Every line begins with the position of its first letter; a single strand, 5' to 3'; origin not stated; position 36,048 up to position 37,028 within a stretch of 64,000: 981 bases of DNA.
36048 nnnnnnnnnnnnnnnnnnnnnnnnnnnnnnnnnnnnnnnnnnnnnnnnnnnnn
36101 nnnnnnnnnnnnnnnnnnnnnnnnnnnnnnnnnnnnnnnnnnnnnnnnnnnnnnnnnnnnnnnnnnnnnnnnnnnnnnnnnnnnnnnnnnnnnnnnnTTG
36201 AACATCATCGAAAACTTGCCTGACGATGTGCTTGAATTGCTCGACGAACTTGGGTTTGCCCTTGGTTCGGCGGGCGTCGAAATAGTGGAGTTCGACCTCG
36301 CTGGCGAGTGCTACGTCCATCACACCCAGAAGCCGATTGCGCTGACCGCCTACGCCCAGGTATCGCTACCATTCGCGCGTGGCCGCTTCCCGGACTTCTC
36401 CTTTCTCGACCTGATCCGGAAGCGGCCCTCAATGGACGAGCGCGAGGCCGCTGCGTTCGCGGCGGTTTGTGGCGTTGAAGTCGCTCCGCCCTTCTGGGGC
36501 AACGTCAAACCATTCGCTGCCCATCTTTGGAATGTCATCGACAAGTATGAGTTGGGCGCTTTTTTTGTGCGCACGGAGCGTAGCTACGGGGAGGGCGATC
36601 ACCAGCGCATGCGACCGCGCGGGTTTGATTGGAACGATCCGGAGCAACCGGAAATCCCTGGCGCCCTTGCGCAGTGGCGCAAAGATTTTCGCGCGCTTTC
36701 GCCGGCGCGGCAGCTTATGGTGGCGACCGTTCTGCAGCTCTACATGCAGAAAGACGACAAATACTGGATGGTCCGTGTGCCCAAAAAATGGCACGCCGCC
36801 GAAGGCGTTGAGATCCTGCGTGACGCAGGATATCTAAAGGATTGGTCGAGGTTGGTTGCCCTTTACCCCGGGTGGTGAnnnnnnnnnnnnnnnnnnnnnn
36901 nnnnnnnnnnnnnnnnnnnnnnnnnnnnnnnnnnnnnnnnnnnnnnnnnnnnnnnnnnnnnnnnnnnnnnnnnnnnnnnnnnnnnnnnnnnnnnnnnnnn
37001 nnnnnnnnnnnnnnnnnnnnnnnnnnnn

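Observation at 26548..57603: A ~230-bp GC-rich, multi-palindromic repeat present in three near-identical copies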

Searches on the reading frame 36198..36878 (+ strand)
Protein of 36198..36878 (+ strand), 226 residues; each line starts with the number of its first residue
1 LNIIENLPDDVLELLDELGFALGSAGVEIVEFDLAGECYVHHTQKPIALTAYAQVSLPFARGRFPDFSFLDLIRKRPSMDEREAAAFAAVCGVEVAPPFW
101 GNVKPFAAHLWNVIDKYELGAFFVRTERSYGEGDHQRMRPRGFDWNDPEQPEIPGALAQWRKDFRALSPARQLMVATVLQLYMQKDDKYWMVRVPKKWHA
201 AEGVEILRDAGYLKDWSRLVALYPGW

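Call 41: search_protein_families(library=pfam, proteins=[window:36198-36878:+], max_evalue=0.001)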
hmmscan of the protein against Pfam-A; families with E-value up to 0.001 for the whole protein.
window:36198-36878:+ (226 aa): 0 families
